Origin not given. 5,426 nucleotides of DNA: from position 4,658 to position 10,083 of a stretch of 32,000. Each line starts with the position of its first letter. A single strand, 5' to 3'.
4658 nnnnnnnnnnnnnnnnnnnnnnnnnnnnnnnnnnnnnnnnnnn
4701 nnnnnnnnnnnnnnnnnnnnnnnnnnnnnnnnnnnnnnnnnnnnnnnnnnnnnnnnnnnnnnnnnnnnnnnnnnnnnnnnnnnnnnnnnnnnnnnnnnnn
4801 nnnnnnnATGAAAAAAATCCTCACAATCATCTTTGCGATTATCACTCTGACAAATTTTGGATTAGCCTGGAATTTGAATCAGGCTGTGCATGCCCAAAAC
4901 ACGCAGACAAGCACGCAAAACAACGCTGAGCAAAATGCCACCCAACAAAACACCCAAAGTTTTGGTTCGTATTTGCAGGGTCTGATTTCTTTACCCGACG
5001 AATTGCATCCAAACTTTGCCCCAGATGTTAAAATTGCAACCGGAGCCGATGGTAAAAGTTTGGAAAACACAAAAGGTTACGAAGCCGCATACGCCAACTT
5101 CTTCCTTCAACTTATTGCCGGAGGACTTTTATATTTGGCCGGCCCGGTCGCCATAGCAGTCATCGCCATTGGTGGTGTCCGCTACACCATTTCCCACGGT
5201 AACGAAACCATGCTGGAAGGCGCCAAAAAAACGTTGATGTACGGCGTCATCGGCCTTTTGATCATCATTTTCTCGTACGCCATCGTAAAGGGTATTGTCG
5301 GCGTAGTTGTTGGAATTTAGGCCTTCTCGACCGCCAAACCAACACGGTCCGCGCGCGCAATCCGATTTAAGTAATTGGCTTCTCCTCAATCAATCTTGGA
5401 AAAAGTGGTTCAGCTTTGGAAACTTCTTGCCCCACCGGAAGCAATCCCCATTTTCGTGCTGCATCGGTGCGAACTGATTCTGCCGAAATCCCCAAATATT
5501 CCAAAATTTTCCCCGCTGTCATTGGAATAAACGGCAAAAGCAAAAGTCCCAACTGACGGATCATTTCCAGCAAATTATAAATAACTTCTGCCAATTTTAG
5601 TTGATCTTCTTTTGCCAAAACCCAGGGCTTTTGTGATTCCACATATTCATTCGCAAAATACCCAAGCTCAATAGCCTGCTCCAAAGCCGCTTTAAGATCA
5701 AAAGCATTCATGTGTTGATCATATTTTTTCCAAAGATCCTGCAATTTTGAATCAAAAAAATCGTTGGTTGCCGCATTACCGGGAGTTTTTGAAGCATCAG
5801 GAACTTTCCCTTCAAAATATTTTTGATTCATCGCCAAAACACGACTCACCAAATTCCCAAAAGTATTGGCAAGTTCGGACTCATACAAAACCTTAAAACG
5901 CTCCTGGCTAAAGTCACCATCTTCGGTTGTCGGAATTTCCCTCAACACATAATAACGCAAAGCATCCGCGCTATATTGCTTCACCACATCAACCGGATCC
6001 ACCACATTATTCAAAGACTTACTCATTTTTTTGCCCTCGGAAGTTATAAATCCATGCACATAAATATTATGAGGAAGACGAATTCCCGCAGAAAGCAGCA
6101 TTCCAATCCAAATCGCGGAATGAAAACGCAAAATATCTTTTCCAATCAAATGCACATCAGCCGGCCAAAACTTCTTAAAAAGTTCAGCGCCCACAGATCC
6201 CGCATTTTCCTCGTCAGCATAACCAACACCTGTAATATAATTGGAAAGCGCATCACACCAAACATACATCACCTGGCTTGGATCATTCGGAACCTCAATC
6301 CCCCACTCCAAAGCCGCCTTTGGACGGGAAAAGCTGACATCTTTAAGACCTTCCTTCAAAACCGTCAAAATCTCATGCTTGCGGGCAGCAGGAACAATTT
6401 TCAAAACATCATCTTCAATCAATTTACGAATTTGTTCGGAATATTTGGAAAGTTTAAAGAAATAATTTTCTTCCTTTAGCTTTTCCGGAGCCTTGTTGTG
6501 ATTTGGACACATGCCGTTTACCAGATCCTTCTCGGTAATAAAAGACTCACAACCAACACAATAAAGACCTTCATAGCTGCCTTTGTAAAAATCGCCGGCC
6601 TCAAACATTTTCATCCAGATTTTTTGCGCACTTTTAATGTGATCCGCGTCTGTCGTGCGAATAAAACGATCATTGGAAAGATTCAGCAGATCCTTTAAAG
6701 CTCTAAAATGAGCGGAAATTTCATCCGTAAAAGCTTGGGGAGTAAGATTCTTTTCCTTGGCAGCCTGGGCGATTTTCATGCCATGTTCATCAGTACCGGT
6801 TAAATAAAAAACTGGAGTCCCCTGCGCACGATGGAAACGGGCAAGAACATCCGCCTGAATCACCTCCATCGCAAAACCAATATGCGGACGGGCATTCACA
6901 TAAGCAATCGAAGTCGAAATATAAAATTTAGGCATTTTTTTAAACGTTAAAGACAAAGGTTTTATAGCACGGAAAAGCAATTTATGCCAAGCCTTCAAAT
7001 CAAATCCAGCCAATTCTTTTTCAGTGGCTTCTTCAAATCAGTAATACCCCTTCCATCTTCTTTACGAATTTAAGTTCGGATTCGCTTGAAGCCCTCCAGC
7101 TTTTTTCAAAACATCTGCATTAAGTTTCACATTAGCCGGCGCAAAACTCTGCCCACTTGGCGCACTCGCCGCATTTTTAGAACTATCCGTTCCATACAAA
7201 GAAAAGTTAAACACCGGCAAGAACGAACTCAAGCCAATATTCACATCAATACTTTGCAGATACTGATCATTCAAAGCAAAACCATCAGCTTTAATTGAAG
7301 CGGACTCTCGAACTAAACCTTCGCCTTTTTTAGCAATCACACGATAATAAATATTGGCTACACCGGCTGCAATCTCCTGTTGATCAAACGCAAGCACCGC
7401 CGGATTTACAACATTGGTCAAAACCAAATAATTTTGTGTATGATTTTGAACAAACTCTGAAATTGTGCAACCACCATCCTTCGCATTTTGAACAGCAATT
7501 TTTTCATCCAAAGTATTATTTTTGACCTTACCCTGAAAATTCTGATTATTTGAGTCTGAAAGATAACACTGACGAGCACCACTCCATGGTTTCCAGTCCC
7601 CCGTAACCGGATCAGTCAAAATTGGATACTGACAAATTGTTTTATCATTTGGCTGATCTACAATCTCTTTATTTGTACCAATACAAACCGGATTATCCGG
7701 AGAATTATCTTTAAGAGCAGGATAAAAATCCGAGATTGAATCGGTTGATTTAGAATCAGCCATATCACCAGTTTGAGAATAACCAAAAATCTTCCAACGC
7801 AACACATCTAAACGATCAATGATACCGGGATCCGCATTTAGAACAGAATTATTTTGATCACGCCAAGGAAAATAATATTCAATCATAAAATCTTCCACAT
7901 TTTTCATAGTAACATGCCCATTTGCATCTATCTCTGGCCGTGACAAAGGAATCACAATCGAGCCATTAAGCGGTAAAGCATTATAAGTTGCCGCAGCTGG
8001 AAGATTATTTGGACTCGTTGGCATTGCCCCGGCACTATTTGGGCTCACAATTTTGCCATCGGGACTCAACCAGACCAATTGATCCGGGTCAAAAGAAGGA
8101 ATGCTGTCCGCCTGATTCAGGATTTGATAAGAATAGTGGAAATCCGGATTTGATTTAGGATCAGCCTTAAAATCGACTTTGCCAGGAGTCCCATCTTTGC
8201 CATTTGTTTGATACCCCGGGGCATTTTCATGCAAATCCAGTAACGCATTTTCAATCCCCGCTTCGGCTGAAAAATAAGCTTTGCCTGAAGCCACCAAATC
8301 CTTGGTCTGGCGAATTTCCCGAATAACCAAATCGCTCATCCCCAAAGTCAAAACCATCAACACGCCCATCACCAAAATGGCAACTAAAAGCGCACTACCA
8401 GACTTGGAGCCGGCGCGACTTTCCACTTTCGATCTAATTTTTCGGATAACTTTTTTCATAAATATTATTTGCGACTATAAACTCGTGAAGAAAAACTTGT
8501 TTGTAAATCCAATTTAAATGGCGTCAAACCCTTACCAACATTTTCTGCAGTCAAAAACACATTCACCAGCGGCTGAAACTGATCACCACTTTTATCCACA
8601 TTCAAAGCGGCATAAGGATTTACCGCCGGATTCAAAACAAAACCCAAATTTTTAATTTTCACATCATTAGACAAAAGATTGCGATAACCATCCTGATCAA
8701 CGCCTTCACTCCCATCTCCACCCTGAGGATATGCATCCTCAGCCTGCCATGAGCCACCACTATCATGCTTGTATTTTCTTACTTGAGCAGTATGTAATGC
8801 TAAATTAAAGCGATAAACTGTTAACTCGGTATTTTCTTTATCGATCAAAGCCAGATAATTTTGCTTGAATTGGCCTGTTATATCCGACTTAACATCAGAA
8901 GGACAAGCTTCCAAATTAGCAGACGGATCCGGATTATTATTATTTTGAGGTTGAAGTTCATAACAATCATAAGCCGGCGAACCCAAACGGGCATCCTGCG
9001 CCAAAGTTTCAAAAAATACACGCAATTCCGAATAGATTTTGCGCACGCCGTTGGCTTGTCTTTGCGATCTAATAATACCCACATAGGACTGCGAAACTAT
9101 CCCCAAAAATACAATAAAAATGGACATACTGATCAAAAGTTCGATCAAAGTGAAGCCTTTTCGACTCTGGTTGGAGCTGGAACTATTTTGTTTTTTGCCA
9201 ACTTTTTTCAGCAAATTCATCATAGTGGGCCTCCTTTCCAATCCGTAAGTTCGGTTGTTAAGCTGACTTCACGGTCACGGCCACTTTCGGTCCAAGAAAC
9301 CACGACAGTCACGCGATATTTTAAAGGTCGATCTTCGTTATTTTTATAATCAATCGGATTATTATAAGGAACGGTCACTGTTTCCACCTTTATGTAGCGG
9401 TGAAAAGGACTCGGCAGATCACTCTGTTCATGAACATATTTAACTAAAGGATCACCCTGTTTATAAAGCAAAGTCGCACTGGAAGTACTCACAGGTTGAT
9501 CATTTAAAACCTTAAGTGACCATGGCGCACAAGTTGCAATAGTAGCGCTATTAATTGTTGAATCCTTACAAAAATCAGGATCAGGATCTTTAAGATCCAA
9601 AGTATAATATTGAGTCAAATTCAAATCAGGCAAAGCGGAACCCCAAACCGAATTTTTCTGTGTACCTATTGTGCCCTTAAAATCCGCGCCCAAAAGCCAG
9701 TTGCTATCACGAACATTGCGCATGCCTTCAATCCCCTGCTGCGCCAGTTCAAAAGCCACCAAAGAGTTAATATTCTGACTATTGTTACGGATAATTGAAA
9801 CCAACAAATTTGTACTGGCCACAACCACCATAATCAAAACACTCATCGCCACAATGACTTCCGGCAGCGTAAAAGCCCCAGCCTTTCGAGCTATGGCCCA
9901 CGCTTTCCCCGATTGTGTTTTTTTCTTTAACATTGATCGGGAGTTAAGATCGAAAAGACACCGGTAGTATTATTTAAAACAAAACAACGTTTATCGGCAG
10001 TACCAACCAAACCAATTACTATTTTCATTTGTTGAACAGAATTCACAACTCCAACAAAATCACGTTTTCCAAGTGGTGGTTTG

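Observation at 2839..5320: Five tandem, translationally coupled VirB2/TrbC-like paralogs with unrelated ectodomains and no secretion machinery in cis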

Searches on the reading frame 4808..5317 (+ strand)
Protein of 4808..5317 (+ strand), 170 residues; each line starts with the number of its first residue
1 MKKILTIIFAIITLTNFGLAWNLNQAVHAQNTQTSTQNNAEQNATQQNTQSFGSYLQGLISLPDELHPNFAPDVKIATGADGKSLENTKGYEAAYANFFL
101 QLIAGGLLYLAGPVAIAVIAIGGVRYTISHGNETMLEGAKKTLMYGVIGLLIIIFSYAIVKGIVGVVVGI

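Call 3: search_protein_families(library=pfam, proteins=[window:4808-5317:+], max_evalue=1)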
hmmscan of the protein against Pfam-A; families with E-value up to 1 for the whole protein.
window:4808-5317:+ (170 aa): 4 families
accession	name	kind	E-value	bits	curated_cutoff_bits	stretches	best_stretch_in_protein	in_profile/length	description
PF18895.5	T4SS_pilin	-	1.9e-06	28.3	26.6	1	103-160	12-68/71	Type IV secretion system pilin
PF04956.18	TrbC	-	0.00063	20.4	27.9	1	96-163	37-98/98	TrbC/VIRB2 pilin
PF20193.3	DUF6556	-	0.027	15.2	28.1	1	4-50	38-84/113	Family of unknown function (DUF6556)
PF16118.10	DUF4834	-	0.85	11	27.8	1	5-51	7-54/99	Domain of unknown function (DUF4834)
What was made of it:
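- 4808..5320 (+): P5, 170 aa. Signal peptide (VHA|Q), a Q/N/T-rich N-region and a hairpin. TrbC PF04956 at 20.4 bits, below its gathering score (call 3).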

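Call 4: search_protein_families(library=ncbifam, proteins=[window:4808-5317:+], max_evalue=1)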
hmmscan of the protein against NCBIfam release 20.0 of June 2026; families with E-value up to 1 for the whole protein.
window:4808-5317:+ (170 aa): 3 families
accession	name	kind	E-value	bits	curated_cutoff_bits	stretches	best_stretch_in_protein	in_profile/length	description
NF045849.1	ICE_MMCAP2_0565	equivalog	0.00092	18.9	40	1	103-166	16-79/80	Mbov_0395 family pilin-like conjugal transfer protein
NF041742.1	WGxxGxxG_fam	subfamily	0.0091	16.6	35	1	1-49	1-44/69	WGxxGxxG family protein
NF005252.0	PRK06762.1-3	equivalog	0.19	11.4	258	1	111-146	58-92/189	hypothetical protein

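Call 12: find_encoding_contigs(protein=window:4808-5317:+, flank=10000, max_places=6)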
Protein window:4808-5317:+ (170 aa): 4 contigs read that carry it; 2 places shown.
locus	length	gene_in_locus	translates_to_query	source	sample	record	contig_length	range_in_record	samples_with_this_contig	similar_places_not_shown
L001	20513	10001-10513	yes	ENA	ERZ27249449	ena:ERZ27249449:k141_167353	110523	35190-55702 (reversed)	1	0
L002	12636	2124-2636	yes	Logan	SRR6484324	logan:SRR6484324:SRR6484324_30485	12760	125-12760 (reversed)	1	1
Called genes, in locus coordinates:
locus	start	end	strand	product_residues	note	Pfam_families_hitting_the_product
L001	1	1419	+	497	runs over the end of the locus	PF00206:Lyase_1, PF10415:FumaraseC_C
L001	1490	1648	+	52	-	-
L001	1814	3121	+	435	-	PF02308:MgtC, PF13194:DUF4010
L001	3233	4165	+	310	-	PF08478:POTRA_1 (weak)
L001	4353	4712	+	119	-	PF06947:DUF1290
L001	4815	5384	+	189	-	-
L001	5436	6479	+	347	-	PF00437:T2SSE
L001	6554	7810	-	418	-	PF17785:PUA_3, PF13847:Methyltransf_31 (faint), PF10672:Methyltrans_SAM, PF02475:TRM5-TYW2_MTfase (weak), PF03602:Cons_hypoth95 (weak)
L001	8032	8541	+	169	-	-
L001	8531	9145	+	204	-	PF18895:T4SS_pilin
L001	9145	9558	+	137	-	-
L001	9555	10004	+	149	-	PF18895:T4SS_pilin (weak)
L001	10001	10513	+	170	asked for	PF18895:T4SS_pilin (weak)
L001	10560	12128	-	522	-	PF00133:tRNA-synt_1, PF01921:tRNA-synt_1f (faint), PF09334:tRNA-synt_1g, PF00133:tRNA-synt_1, PF01406:tRNA-synt_1e, PF08264:Anticodon_1, PF19303:Anticodon_3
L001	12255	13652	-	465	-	-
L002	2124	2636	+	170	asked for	PF18895:T4SS_pilin (weak)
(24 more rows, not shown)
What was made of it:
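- Checked: Independent gene calls on the source contig give the same five products (call 12).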

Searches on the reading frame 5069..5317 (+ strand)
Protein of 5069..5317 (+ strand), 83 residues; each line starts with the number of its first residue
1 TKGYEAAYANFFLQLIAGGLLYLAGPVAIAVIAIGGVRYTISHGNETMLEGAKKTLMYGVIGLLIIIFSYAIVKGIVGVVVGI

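Call 70: search_solved_structures(query=A3, max_evalue=10)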
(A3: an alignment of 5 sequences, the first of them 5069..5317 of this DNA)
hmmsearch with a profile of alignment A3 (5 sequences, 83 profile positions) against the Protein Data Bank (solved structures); distinct sequences matched with E-value up to 10: 1.
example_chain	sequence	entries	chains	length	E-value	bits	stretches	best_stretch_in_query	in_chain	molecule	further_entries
9kz9_L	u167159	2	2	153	1.9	11.9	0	58-79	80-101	Photosystem I reaction center subunit XI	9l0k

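Call 73: predict_structure(alignment_id=A3)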
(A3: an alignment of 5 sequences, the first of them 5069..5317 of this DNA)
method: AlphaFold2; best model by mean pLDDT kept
length: 83 residues; sequences in the alignment: 5
mean_pLDDT: 76.6   pTM: 0.51
mean pLDDT of the five models: 76.6, 75.3, 72.9, 72.3, 71.8
residues with pLDDT >= 90: 0; 70-90: 65; 50-70: 15; < 50: 3
segments of 3 or more residues with pLDDT < 50: 1-3
pLDDT, mean of each block of 10 residues (from residue 1): 54 73 82 87 82 87 83 71 55
secondary structure, 60 per line:
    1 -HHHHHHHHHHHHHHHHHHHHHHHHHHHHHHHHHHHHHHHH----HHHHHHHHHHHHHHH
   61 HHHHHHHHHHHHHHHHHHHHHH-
elements in order: H2-41 H46-82
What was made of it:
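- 4808..5320 (+): AF2 of the hairpin alone gives two helices, 2-41 and 46-82, pLDDT 76.6 (call 73).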

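Call 76: fold_search(model_id=the predicted structure, library=pdb)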
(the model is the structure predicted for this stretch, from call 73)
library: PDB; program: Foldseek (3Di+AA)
matches with E <= 10: 134; with E <= 0.001: 0
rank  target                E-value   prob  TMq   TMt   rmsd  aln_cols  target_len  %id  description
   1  8qaf                  1.4e+00  0.95  0.64  0.87   1.5        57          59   12  X-ray crystal structure of a de novo designed single-chain antiparallel 8-helix coiled-coil alpha-helical barrel, sc-apC (released 2024-07-03)
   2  6ixg_B                1.4e+00  0.20  0.38  0.17   6.5        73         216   11  Crystal structure of native apo SH3BP5 (P41) (released 2019-03-20)
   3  8tsh_E                1.6e+00  0.20  0.36  0.14   7.0        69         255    7  S. thermodepolymerans KpsMT(E151Q)-KpsE in complex with ATP (released 2024-04-17)
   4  3q84_H                2.0e+00  0.57  0.64  0.22   2.8        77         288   13  Crystal structure of human PACSIN 1 F-BAR domain (released 2012-02-22)
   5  3zg1_A                2.1e+00  0.47  0.50  0.40   4.0        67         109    6  NI-BOUND FORM OF M123A MUTANT OF CUPRIAVIDUS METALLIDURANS CH34 CNRXS (released 2013-10-23)
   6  6ixe                  2.4e+00  0.10  0.31  0.15   8.2        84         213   17  Crystal structure of SeMet apo SH3BP5 (I41) (released 2019-03-20)
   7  5zhy_C                2.5e+00  0.66  0.73  0.68   3.4        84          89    8  Structural characterization of the HCoV-229E fusion core (released 2018-06-06)
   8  8tsh_L                2.5e+00  0.14  0.36  0.14   6.9        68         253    7  S. thermodepolymerans KpsMT(E151Q)-KpsE in complex with ATP (released 2024-04-17)
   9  8tsh_F                2.5e+00  0.14  0.36  0.13   7.0        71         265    7  S. thermodepolymerans KpsMT(E151Q)-KpsE in complex with ATP (released 2024-04-17)
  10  6h2f_C                2.5e+00  0.13  0.34  0.11   7.4        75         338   25  Structure of the pre-pore AhlB of the tripartite alpha-pore forming toxin, AHL, from Aeromonas hydrophila. (released 2019-07-10)
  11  1a91_MODEL_1_A        2.9e+00  0.18  0.40  0.41   5.6        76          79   20  SUBUNIT C OF THE F1FO ATP SYNTHASE OF ESCHERICHIA COLI; NMR, 10 STRUCTURES (released 1998-07-01)
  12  5jjn_B                2.9e+00  0.15  0.37  0.46   4.9        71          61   21  Structure of the SRII/HtrII(G83F) Complex in P212121 space group ("V" shape) (released 2017-02-15)
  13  5jje_B                2.9e+00  0.15  0.38  0.45   4.8        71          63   21  Structure of the SRII/HtrII Complex in I212121 space group ("U" shape) (released 2017-02-15)
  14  3epv_C                3.1e+00  0.51  0.59  0.48   3.6        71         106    4  X-ray Structure of the Metal-sensor CnrX in both the Apo- and Copper-bound Forms (released 2008-11-25)
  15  6djl_E                3.3e+00  0.44  0.66  0.29   3.2        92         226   13  Crystal structure of the Rab11 GEF SH3BP5 bound to nucleotide free Rab11A (released 2018-09-26)
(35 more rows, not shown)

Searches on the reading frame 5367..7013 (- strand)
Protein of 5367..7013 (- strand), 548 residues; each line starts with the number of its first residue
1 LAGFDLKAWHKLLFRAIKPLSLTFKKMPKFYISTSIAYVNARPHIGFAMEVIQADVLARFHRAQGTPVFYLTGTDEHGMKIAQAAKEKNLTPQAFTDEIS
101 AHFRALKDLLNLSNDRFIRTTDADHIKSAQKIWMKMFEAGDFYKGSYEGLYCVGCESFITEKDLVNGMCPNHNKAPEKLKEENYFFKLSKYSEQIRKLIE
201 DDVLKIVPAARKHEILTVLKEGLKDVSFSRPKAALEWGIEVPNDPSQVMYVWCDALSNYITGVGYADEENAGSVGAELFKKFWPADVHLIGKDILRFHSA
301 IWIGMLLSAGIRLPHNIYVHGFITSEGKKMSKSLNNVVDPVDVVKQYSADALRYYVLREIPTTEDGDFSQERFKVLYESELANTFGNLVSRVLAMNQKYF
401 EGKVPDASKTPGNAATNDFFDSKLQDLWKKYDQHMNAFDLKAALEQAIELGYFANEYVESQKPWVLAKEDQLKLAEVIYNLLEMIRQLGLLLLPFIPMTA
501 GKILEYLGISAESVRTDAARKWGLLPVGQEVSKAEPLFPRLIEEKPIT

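Call 6: search_protein_families(library=pfam, proteins=[window:5367-7013:-], max_evalue=0.001)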
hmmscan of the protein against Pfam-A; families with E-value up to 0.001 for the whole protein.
window:5367-7013:- (548 aa): 6 families
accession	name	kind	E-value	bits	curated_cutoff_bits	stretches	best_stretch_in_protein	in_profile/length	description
PF09334.17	tRNA-synt_1g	-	1.1e-104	350.8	20.1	2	163-393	163-391/391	tRNA synthetases class I (M)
PF00133.28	tRNA-synt_1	-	5.9e-36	124.5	22.7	2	247-365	297-410/414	tRNA synthetases class I (I, L, M and V)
PF19303.5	Anticodon_3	-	2.7e-15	57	23.5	1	417-544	11-138/152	Anticodon binding domain of methionyl tRNA ligase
PF01406.26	tRNA-synt_1e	-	1.8e-14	54.3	27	2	286-359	209-283/301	tRNA synthetases class I (C) catalytic domain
PF08264.19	Anticodon_1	-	2.3e-08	34.5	25.1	1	422-507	6-93/148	Anticodon-binding domain of tRNA ligase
PF01921.24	tRNA-synt_1f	-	6.8e-06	25.7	27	1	289-364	239-317/360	tRNA synthetases class I (K)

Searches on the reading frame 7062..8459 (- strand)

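Call 6: search_protein_families(library=pfam, proteins=[window:7062-8459:-], max_evalue=0.001)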
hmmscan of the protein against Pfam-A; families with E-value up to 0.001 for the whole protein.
window:7062-8459:- (465 aa): 0 families

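Call 47: search_protein_families(library=ncbifam, proteins=[window:7062-8459:-], max_evalue=0.01)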
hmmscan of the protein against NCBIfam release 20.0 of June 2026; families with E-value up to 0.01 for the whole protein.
window:7062-8459:- (465 aa): 1 family
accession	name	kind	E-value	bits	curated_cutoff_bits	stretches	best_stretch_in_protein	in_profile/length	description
NF037980.1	T2SS_GspK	equivalog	0.00055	19.6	130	1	20-80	2-62/307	type II secretion system minor pseudopilin GspK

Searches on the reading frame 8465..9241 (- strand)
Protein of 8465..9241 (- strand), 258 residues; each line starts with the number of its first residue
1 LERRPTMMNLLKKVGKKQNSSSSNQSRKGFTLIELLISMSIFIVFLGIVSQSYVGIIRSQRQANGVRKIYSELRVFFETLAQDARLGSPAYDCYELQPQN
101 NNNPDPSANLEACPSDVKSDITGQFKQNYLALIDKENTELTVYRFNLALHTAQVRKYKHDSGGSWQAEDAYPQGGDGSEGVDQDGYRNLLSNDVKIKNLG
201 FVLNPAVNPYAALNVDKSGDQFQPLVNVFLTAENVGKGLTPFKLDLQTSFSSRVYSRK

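Call 6: search_protein_families(library=pfam, proteins=[window:8465-9241:-], max_evalue=0.001)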
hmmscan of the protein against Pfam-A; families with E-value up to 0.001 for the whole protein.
window:8465-9241:- (258 aa): 1 family
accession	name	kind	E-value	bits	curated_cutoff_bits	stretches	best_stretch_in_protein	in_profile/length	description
PF07963.17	N_methyl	-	2.1e-07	30.6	21.2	1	26-49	3-26/27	Prokaryotic N-terminal methylation motif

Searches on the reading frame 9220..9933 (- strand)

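Call 6: search_protein_families(library=pfam, proteins=[window:9220-9933:-], max_evalue=0.001)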
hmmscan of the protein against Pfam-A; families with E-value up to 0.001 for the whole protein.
window:9220-9933:- (237 aa): 0 families

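Call 47: search_protein_families(library=ncbifam, proteins=[window:9220-9933:-], max_evalue=0.01)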
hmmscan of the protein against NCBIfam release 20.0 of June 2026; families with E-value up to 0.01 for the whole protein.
window:9220-9933:- (237 aa): 1 family
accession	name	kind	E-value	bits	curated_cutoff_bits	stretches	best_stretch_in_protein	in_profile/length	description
NF007660.0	PRK10332.1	equivalog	0.0069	16.9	86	0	18-42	8-32/107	prepilin-type N-terminal cleavage/methylation domain-containing protein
